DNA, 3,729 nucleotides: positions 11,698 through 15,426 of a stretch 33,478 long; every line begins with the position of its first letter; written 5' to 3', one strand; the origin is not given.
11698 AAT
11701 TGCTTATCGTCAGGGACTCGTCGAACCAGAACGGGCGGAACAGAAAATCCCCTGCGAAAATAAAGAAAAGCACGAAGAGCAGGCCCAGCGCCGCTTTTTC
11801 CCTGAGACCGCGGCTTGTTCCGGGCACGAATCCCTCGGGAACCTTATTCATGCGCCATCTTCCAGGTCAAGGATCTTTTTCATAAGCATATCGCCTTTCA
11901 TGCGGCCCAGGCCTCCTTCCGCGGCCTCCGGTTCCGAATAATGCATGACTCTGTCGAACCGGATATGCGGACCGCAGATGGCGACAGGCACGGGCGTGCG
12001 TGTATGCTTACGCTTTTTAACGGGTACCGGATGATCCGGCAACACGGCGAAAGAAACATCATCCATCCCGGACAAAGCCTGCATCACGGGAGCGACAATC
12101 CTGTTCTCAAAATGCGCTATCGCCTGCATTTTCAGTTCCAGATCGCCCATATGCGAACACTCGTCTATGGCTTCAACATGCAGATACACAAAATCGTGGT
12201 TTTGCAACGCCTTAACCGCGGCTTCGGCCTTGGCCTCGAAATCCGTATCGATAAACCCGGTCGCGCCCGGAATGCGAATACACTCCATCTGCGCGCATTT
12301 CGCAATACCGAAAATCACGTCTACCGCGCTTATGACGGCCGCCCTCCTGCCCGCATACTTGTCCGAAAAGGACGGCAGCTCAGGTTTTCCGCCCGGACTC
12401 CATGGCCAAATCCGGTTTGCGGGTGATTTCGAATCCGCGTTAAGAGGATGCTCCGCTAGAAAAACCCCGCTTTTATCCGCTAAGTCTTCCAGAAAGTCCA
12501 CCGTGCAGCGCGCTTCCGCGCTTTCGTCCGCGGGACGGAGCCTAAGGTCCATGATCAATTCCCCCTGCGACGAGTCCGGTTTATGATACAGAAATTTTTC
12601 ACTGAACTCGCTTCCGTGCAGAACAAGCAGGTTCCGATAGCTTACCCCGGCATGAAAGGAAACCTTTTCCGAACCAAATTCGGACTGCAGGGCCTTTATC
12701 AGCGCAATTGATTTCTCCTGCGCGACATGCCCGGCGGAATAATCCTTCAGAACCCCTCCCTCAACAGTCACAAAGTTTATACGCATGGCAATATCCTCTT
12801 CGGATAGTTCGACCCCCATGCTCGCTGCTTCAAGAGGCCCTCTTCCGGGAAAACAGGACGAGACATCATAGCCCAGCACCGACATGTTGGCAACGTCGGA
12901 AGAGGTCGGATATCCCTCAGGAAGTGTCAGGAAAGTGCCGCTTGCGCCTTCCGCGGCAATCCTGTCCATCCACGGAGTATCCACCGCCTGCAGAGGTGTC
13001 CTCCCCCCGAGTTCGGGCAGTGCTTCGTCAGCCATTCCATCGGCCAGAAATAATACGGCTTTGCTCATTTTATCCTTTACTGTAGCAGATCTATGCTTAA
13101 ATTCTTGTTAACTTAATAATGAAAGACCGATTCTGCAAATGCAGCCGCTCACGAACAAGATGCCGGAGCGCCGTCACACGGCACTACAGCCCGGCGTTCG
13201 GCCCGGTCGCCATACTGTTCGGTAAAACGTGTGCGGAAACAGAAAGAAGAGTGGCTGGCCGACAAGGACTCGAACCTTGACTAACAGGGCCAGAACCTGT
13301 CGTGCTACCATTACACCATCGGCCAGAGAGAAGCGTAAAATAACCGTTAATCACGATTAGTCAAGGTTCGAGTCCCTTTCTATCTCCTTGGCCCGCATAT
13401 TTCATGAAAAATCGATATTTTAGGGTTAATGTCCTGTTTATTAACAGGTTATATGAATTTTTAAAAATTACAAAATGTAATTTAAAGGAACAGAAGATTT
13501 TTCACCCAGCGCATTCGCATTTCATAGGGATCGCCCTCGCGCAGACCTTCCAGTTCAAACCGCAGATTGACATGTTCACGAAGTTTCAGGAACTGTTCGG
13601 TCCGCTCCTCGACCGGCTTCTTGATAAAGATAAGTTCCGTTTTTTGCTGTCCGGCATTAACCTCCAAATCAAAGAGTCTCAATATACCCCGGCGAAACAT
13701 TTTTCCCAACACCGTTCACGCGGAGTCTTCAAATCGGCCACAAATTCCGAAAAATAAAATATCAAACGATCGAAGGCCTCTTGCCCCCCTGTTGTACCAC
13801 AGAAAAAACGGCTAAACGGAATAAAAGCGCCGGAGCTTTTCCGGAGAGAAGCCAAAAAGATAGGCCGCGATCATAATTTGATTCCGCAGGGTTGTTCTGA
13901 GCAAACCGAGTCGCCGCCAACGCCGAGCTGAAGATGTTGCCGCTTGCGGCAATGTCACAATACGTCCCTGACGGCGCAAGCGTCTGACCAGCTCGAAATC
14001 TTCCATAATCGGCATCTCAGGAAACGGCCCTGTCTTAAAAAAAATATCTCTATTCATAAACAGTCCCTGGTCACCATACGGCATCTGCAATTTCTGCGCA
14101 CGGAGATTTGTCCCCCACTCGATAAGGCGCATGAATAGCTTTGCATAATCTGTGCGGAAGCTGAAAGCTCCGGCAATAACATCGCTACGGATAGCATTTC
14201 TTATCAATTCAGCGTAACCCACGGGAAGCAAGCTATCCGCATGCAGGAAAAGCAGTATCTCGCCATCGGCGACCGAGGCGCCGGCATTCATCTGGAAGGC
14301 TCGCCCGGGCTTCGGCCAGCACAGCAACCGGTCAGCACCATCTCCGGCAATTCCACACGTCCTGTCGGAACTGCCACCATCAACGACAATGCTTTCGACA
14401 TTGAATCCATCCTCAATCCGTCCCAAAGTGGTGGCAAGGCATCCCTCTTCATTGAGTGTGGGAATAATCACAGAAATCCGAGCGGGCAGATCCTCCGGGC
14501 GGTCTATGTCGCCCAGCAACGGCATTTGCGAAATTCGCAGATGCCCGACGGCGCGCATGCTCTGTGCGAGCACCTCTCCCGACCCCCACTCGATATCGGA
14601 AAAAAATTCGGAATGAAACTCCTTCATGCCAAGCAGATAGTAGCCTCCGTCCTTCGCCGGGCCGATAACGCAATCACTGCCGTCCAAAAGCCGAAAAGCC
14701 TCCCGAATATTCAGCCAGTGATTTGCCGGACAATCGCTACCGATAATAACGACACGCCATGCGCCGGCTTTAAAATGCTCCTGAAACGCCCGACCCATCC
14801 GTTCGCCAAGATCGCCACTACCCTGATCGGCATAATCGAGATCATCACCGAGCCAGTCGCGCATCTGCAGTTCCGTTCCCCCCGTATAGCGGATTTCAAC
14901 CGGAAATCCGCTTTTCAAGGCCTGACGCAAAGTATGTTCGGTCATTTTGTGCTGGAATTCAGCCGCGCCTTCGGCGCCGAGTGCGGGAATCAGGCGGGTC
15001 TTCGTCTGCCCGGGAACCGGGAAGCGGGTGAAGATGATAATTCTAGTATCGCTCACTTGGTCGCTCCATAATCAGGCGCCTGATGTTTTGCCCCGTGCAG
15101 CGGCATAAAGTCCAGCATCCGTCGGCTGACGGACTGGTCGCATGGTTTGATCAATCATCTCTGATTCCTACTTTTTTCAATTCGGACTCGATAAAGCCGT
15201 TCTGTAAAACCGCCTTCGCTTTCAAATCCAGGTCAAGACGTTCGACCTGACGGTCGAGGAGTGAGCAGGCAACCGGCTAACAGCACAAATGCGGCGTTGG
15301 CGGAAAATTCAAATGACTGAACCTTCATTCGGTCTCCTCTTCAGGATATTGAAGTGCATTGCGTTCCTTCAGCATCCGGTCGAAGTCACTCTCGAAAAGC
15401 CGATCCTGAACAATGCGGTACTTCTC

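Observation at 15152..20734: Orphaned 'type I R-M passenger' operon: ORF6N fragment, two YhcG nucleases, a 44-aa ORF, a Schlafen-like AlbA_2/HATPase/wHTH protein and RhuM, with no hsdR or hsdM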

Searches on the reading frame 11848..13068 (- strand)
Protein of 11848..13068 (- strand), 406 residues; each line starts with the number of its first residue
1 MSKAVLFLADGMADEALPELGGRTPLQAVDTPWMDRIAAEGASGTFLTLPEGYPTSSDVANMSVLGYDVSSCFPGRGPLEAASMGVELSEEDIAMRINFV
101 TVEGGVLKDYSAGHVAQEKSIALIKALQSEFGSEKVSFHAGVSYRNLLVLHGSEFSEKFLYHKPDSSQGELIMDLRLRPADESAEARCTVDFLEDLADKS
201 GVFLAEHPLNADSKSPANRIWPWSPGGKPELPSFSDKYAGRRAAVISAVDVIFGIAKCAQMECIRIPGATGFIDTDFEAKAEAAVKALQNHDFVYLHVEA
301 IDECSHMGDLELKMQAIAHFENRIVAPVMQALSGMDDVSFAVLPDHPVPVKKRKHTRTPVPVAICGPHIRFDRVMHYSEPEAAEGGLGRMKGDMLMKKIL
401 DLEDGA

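Call 18: search_protein_families(library=pfam, proteins=[window:11848-13068:-], max_evalue=0.00001)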
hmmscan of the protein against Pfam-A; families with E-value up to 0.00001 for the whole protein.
window:11848-13068:- (406 aa): 2 families
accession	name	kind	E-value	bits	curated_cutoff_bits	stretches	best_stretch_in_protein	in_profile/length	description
PF10143.14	PhosphMutase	-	4.1e-45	154.1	21.5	1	38-210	1-170/170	2,3-bisphosphoglycerate-independent phosphoglycerate mutase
PF01676.23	Metalloenzyme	-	1.7e-37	129.8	24.3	1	3-398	2-248/252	Metalloenzyme superfamily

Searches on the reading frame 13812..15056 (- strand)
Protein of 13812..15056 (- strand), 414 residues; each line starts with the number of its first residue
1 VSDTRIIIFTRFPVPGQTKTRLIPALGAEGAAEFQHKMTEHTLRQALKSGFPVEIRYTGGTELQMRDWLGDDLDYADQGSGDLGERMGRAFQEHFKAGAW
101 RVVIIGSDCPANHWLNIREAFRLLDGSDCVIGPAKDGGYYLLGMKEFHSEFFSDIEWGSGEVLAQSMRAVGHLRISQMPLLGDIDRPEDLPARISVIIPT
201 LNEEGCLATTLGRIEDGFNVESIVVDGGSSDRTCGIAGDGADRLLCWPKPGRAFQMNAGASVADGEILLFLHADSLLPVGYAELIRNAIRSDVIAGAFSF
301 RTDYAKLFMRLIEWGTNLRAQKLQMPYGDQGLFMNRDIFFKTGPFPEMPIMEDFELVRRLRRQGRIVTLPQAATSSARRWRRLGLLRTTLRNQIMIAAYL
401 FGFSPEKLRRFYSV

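Call 3: search_protein_families(library=pfam, proteins=[window:13812-15056:-], max_evalue=0.01)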
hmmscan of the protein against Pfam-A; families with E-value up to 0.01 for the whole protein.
window:13812-15056:- (414 aa): 4 families
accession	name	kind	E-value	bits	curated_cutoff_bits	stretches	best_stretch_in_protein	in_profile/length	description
PF09837.15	DUF2064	-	1.4e-32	112.5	25.8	1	46-159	6-120/120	Uncharacterized protein conserved in bacteria (DUF2064)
PF00535.33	Glycos_transf_2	-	1.3e-11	45.1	23.3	1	195-312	1-129/168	Glycosyl transferase family 2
PF10111.15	Glyco_tranf_2_2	-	0.00021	21.3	27.3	0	195-280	1-97/276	Glycosyltransferase like family 2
PF13632.12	Glyco_trans_2_3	-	0.0099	16.1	27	0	268-371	2-117/198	Glycosyl transferase family group 2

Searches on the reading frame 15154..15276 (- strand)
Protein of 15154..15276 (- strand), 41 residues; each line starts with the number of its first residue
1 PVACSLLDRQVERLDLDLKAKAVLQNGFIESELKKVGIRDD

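Call 26: search_protein_families(library=pfam, proteins=[window:15154-15276:-], max_evalue=10)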
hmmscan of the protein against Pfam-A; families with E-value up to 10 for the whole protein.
seq(41 aa): 0 families

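Call 54: find_homologous_proteins(query=window:15154-15276:-, max_evalue=10)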
Query seq(41 aa): no candidate shares three 5-residue words with the query. No homologue found.
